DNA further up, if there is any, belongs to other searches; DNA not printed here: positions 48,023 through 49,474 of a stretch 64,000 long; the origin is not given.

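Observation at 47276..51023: Orphan LptF/LptG-family permease plus Wzm/Wzt-type ABC-2 exporter flanking the lipid operons: candidate glycolipid export route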

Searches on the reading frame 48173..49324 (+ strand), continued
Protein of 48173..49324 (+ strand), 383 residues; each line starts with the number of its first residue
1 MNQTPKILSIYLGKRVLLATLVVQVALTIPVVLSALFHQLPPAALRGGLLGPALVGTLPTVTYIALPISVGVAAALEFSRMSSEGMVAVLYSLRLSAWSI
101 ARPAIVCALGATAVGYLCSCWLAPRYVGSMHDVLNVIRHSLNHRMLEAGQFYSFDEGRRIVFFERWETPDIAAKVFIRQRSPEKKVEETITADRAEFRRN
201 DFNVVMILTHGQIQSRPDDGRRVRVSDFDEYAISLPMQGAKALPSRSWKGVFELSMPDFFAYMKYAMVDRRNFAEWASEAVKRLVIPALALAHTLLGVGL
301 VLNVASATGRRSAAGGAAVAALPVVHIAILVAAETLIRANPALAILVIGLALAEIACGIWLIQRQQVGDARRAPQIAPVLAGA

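Call 44: find_homologous_proteins(query=P0223)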
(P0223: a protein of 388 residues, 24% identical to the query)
Query P0223 (388 aa): 347 proteins with E <= 0.001 among 8000 candidates; the best 120 are listed.
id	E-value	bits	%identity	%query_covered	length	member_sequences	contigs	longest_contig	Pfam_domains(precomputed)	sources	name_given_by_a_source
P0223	2.0e-252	855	100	100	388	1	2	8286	PF03739.20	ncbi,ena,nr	ncbi:MAG: LPS export ABC transporter permease LptF [Alphaproteobacteria bacterium]|nr:LPS export ABC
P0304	2.7e-222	755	86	100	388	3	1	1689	PF03739.20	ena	-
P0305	1.1e-213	727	84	99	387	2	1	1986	PF03739.20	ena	-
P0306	2.1e-144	499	86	66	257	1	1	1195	PF03739.20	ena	-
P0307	1.3e-95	339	46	95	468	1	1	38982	PF03739.20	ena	-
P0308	3.7e-95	337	45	96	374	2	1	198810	PF03739.20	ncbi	-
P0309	5.3e-95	336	46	95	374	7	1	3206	PF03739.20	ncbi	-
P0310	6.2e-95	336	47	95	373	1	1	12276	PF03739.20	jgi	-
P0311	9.6e-95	336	45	96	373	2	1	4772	PF03739.20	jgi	-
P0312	1.0e-94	336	47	95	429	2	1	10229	PF03739.20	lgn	-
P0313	1.4e-94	335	47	90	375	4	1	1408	PF03739.20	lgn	-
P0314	2.4e-94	334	45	97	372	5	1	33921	PF03739.20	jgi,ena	-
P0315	2.6e-94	334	45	96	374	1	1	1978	PF03739.20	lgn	-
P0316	5.4e-94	333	45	96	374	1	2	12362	PF03739.20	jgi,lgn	jgi:lipopolysaccharide export system permease protein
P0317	1.1e-93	332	47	92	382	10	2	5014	PF03739.20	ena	-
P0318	1.4e-93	332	47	90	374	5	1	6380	PF03739.20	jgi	jgi:lipopolysaccharide export system permease protein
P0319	2.4e-93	331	45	94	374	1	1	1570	PF03739.20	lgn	-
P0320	2.7e-93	331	46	93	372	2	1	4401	PF03739.20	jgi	jgi:lipopolysaccharide export system permease protein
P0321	4.2e-93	330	45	89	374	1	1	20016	PF03739.20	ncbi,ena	-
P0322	4.7e-93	330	46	96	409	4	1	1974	PF03739.20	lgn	-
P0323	1.2e-92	329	46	91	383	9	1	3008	PF03739.20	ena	-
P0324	3.7e-92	327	46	93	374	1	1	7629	PF03739.20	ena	-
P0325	4.4e-92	327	47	94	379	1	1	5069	PF03739.20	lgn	-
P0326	5.6e-92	327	47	94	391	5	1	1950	PF03739.20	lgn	-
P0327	5.8e-92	326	46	92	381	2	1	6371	PF03739.20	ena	-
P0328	1.0e-91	326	45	94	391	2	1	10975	PF03739.20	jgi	jgi:lipopolysaccharide export system permease protein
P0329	1.2e-91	325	46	96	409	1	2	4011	PF03739.20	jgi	jgi:lipopolysaccharide export system permease protein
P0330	1.8e-91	325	45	90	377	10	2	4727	PF03739.20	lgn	-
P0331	2.4e-91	324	46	90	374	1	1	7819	PF03739.20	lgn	-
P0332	2.5e-91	324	44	92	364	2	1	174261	PF03739.20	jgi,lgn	jgi:lipopolysaccharide export system permease protein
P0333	3.0e-91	324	43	96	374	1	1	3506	PF03739.20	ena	-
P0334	7.9e-91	323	44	97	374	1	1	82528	PF03739.20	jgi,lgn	jgi:lipopolysaccharide export system permease protein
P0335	8.8e-91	323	43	96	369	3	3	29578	PF03739.20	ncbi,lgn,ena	-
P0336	1.0e-90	322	46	88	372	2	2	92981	PF03739.20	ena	-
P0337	1.1e-90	322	44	96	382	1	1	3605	PF03739.20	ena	-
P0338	1.2e-90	322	47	87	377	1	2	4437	PF03739.20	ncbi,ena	-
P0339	1.2e-90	322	44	95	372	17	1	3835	PF03739.20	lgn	-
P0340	1.8e-90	322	46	93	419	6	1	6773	PF03739.20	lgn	-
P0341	2.0e-90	321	44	95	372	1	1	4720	PF03739.20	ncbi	-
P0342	2.2e-90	321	44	94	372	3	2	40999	PF03739.20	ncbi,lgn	-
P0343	2.4e-90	321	45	90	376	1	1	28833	PF03739.20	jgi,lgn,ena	-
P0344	2.6e-90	321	43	96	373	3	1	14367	PF03739.20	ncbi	ncbi:MAG TPA: LPS export ABC transporter permease LptF [Kiloniellales bacterium]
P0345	2.6e-90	321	47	89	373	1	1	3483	PF03739.20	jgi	-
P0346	3.1e-90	321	44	96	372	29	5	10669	PF03739.20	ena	-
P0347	7.3e-90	320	45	91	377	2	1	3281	PF03739.20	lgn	-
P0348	1.2e-89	319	44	93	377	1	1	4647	PF03739.20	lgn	-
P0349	1.9e-89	318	44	94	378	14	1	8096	PF03739.20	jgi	jgi:lipopolysaccharide export system permease protein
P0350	2.0e-89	318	45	88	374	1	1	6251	PF03739.20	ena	-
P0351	2.8e-89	318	42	96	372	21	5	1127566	PF03739.20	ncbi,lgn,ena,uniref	ncbi:LPS export ABC transporter permease LptF [Thalassospira sp.]|uniref:LPS export ABC transporter 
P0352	7.1e-89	316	45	91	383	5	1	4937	PF03739.20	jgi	jgi:lipopolysaccharide export system permease protein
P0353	7.3e-89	316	46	92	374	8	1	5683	PF03739.20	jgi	-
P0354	7.7e-89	316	43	91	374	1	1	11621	PF03739.20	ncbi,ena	-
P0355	8.8e-89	316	43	95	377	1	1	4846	PF03739.20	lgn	-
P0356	9.1e-89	316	47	89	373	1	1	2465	PF03739.20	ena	-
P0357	9.6e-89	316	43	97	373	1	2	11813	PF03739.20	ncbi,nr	ncbi:MAG: LPS export ABC transporter permease LptF [Bacteroidota bacterium]|nr:LPS export ABC transp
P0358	1.1e-88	316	44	94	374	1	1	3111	PF03739.20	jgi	jgi:lipopolysaccharide export system permease protein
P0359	1.1e-88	316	43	96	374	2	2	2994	PF03739.20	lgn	-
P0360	1.3e-88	315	42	89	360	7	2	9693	PF03739.20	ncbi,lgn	-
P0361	1.5e-88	315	42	97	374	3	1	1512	PF03739.20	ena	-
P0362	1.6e-88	315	44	92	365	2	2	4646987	PF03739.20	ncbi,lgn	ncbi:LPS export ABC transporter permease LptF [Thalassospira profundimaris]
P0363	2.2e-88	315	45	91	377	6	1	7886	PF03739.20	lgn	-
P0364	2.5e-88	315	44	96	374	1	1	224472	PF03739.20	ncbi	-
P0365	2.9e-88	314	42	93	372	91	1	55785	PF03739.20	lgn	-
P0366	3.1e-88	314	42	96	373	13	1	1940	PF03739.20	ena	-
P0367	3.9e-88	314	43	96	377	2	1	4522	PF03739.20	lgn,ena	-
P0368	4.2e-88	314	44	91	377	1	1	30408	PF03739.20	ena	-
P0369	4.4e-88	314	44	96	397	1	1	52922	PF03739.20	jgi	-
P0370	6.9e-88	313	44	93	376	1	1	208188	PF03739.20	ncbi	ncbi:LPS export ABC transporter permease LptF [Thalassospira mesophila]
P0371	8.6e-88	313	43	95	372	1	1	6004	PF03739.20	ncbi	-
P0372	9.7e-88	313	43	94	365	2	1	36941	PF03739.20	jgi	jgi:lipopolysaccharide export system permease protein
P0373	9.8e-88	313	43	95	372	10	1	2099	PF03739.20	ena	-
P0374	1.2e-87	312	45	91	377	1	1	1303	PF03739.20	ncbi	-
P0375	1.7e-87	312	44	97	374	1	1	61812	PF03739.20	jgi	-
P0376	2.1e-87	312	46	93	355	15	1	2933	PF03739.20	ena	-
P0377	2.5e-87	311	44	91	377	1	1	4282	PF03739.20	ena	-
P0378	3.1e-87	311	42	96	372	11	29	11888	PF03739.20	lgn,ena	-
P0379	3.2e-87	311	43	92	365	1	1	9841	PF03739.20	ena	-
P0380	3.3e-87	311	43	92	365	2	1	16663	PF03739.20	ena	-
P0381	3.9e-87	311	43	96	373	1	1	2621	PF03739.20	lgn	-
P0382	5.4e-87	310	42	97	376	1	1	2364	PF03739.20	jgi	jgi:lipopolysaccharide export system permease protein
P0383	5.5e-87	310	43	92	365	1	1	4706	PF03739.20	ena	-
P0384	6.0e-87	310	43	96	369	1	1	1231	PF03739.20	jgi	jgi:lipopolysaccharide export system permease protein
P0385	7.4e-87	310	44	93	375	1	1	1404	PF03739.20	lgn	-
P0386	9.0e-87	309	43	93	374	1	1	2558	PF03739.20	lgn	-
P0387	9.7e-87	309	43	94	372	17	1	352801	PF03739.20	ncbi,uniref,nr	ncbi:LPS export ABC transporter permease LptF [Thalassospira sp. MCCC 1A03138]|uniref:LPS export ABC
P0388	9.8e-87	309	44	93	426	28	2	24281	PF03739.20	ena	-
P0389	1.0e-86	309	43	94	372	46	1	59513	PF03739.20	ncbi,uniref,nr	ncbi:LPS export ABC transporter permease LptF [Thalassospira permensis]|uniref:Permease n=1 Tax=Thal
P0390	1.1e-86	309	44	93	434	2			PF03739.20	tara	tara:strand:+ start:11459 stop:12763 length:1305 start_codon:yes stop_codon:yes gene_type:complete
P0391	1.3e-86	309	44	94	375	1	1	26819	PF03739.20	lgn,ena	-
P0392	1.8e-86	308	48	80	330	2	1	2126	PF03739.20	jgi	jgi:lipopolysaccharide export system permease protein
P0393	3.3e-86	308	43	89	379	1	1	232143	PF03739.20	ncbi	-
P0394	4.1e-86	307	42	98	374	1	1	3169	PF03739.20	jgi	-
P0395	4.7e-86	307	43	96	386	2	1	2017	PF03739.20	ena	-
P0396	7.2e-86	306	43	96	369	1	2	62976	PF03739.20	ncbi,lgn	-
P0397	1.1e-85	306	44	93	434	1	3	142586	PF03739.20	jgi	jgi:lipopolysaccharide export system permease protein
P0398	1.9e-85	305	40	96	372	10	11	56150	PF03739.20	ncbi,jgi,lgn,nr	ncbi:MAG TPA: LPS export ABC transporter permease LptF [Alphaproteobacteria bacterium]|jgi:lipopolys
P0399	2.1e-85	305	44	93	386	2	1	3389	PF03739.20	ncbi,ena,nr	ncbi:MAG: LPS export ABC transporter permease LptF [Alphaproteobacteria bacterium]|nr:LPS export ABC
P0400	3.4e-85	304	44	93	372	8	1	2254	PF03739.20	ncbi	-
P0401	5.6e-85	304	42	96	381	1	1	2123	PF03739.20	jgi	-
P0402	5.8e-85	303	42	96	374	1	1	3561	PF03739.20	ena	-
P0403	1.1e-84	303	43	94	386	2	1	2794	PF03739.20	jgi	jgi:lipopolysaccharide export system permease protein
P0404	1.8e-84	302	43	93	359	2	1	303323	PF03739.20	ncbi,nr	ncbi:LPS export ABC transporter permease LptF [Thalassospira sp. MA62]|nr:LPS export ABC transporter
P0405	2.0e-84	302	40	96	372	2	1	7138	PF03739.20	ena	-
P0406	2.5e-84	301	40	95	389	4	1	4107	PF03739.20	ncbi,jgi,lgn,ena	jgi:lipopolysaccharide export system permease protein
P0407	3.2e-84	301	45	91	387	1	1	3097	PF03739.20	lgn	-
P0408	3.5e-84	301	43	95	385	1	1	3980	PF03739.20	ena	-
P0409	6.1e-84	300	41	96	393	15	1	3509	PF03739.20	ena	-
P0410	7.4e-84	300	41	96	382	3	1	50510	PF03739.20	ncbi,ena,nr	ncbi:MAG TPA: LPS export ABC transporter permease LptF [Candidatus Sulfotelmatobacter sp.]|nr:LPS ex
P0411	8.0e-84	300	42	97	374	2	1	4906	PF03739.20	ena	-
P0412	8.4e-84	300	43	97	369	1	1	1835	PF03739.20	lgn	-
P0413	8.5e-84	300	43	91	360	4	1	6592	PF03739.20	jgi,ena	-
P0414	1.5e-83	299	43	96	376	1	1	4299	PF03739.20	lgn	-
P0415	1.8e-83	299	41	96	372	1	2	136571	PF03739.20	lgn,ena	-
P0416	2.4e-83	298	42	94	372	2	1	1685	PF03739.20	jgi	-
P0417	3.0e-83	298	41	96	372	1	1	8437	PF03739.20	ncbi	-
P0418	4.0e-83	297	42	97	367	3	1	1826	PF03739.20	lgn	-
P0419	5.6e-83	297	41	94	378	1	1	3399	PF03739.20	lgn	-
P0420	5.7e-83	297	40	96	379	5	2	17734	PF03739.20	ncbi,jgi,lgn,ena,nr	ncbi:MAG TPA: LPS export ABC transporter permease LptF [Alphaproteobacteria bacterium]|nr:LPS export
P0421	6.2e-83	297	42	90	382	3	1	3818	PF03739.20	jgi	jgi:lipopolysaccharide export system permease protein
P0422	7.3e-83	297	44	89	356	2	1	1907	PF03739.20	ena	-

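Call 48: list_cluster_members(proteins=[P0174, P0185, P0189, P0194, P0205, P0207, P0210, P0211, P0239, P0243])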
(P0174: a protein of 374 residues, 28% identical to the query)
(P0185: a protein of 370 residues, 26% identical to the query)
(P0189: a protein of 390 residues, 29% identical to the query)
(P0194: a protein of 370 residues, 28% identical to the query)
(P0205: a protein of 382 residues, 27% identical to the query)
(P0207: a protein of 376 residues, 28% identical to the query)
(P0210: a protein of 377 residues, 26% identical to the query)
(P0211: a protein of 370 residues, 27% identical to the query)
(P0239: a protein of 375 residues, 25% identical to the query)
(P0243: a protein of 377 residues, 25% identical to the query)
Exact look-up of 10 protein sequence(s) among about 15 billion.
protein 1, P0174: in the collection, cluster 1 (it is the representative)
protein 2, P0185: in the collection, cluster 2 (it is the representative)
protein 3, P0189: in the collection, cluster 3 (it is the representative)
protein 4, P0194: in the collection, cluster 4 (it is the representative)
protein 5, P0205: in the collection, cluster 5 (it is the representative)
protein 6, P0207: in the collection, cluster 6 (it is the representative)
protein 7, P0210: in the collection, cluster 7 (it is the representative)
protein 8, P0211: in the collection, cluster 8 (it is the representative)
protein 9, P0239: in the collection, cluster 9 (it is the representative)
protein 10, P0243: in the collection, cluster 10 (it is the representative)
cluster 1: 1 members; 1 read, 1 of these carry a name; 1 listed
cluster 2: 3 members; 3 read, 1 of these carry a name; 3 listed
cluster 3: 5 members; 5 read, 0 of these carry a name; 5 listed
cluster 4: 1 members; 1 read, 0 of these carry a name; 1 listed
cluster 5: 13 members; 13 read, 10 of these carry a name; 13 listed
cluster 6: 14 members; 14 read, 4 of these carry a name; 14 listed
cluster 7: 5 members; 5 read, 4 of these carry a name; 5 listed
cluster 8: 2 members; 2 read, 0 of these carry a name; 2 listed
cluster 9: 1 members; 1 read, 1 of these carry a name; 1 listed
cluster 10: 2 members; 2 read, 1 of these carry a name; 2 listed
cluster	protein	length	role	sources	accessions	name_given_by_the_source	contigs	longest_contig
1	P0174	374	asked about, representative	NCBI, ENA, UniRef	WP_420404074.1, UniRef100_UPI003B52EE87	LPS export ABC transporter permease LptF [Nisaea sp.] | LPS export ABC transporter permease LptF n=1 Tax=Nisaea sp. TaxID=2024842 ...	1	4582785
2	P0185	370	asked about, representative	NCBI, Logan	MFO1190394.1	MAG: LptF/LptG family permease [Alphaproteobacteria bacterium]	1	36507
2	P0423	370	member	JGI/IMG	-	-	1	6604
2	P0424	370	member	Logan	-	-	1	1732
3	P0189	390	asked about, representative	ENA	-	-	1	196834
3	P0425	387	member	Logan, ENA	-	-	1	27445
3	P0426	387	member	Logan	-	-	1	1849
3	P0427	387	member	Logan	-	-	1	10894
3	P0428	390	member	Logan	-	-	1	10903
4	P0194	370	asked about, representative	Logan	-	-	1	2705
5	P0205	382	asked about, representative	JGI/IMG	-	lipopolysaccharide export system permease protein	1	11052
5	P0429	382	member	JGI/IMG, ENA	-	lipopolysaccharide export system permease protein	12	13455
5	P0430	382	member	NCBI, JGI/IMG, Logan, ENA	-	lipopolysaccharide export system permease protein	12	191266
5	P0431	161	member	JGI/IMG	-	lipopolysaccharide export system permease protein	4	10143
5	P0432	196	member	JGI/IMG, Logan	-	lipopolysaccharide export system permease protein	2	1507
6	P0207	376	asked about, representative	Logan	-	-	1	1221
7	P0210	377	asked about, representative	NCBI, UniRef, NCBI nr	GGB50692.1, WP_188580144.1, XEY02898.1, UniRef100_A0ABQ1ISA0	LPS export ABC transporter permease LptF [Tistrella bauzanensis] | LPS export ABC transporter permease LptF n=1 Tax=Tistrella bauzanensis TaxID=657419 ...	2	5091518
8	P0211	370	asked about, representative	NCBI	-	-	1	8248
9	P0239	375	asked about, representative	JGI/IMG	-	lipopolysaccharide export system permease protein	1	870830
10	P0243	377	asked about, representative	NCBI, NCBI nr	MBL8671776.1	MAG: LPS export ABC transporter permease LptF [Alphaproteobacteria bacterium] | LPS export ABC transporter permease LptF [Alphaproteobacteria bacterium]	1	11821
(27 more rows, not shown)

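Call 49: predict_structure(alignment_id=A1)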
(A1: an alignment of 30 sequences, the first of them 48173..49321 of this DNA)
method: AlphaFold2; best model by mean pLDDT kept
length: 383 residues; sequences in the alignment: 30
mean_pLDDT: 86.4   pTM: 0.75
mean pLDDT of the five models: 86.4, 85.4, 84.5, 71.0, 59.8
residues with pLDDT >= 90: 202; 70-90: 148; 50-70: 22; < 50: 11
segments of 3 or more residues with pLDDT < 50: 372-377, 379-381
pLDDT, mean of each block of 10 residues (from residue 1): 75 95 92 81 75 87 94 93 85 86 96 95 88 79 81 85 90 93 88 91 88 88 89 83 76 93 93 95 95 95 77 72 93 95 95 96 78 48 47
secondary structure, 60 per line:
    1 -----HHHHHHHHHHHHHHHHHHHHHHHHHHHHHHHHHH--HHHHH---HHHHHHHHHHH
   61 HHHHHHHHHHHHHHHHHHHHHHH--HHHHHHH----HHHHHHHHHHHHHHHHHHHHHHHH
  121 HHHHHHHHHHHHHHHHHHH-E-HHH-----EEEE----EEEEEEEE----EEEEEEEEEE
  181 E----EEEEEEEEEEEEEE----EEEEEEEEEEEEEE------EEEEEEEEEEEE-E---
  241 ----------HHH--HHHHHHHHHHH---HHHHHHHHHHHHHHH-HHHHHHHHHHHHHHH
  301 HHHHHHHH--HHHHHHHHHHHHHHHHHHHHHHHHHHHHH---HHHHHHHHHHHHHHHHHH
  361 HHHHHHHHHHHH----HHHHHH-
elements in order: H6-39 H42-46 H50-83 H86-92 H97-139 E151-154 E159-166 E171-181 E186-199 E204-217 E224-235 H256-266 H270-284 H286-308 H311-339 H343-372 H377-382

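Call 55: fold_search(model_id=the predicted structure, library=pdb)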
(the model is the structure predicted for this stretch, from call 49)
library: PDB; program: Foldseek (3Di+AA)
matches with E <= 10: 244; with E <= 0.001: 19
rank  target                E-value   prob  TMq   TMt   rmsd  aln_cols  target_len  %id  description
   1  5x5y_F                2.6e-12  1.00  0.50  0.54  10.2       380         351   18  A membrane protein complex (released 2017-04-05)
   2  6mit_F                1.0e-11  1.00  0.50  0.54   8.0       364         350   18  LptBFGC from Enterobacter cloacae (released 2019-03-27)
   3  9doh_G                7.0e-11  1.00  0.52  0.56   9.1       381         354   16  Cryo-EM structure of LptB2FG apo-1 (released 2025-11-19)
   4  9dok_F                8.0e-11  1.00  0.52  0.54   8.2       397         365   19  Cryo-EM structure of LptB2FG apo-II (released 2025-11-19)
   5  8frl_G                1.4e-10  1.00  0.54  0.60  11.8       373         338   16  Acinetobacter baylyi LptB2FG bound to lipopolysaccharide and a macrocyclic peptide (released 2024-01-03)
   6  6mjp_G                1.7e-10  1.00  0.52  0.56  11.5       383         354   15  LptB(E163Q)FGC from Vibrio cholerae (released 2019-03-27)
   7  6mit_I                4.7e-10  1.00  0.48  0.53   7.7       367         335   19  LptBFGC from Enterobacter cloacae (released 2019-03-27)
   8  6mjp_F                5.1e-10  1.00  0.51  0.56   8.8       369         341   18  LptB(E163Q)FGC from Vibrio cholerae (released 2019-03-27)
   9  6mit_G                5.6e-10  1.00  0.54  0.58  10.7       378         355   14  LptBFGC from Enterobacter cloacae (released 2019-03-27)
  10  8ufh_G                1.0e-09  1.00  0.53  0.62  12.2       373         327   16  Acinetobacter baylyi LptB2FG bound to Acinetobacter baylyi lipopolysaccharide and a macrocyclic peptide (released 2024-01-03)
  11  8frl_F                1.2e-09  1.00  0.60  0.71   5.9       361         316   18  Acinetobacter baylyi LptB2FG bound to lipopolysaccharide and a macrocyclic peptide (released 2024-01-03)
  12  5x5y_G                2.6e-09  1.00  0.51  0.55  10.4       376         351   17  A membrane protein complex (released 2017-04-05)
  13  8ufg_G                4.1e-09  1.00  0.53  0.61  12.2       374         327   15  Acinetobacter baylyi LptB2FG bound to Acinetobacter baylyi lipopolysaccharide (released 2024-01-03)
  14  9doh_F                7.9e-08  1.00  0.56  0.59   6.9       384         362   18  Cryo-EM structure of LptB2FG apo-1 (released 2025-11-19)
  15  9doo_F                2.6e-07  1.00  0.55  0.59   8.0       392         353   19  Cryo-EM structure of LptB2FG apo-III (released 2025-11-19)
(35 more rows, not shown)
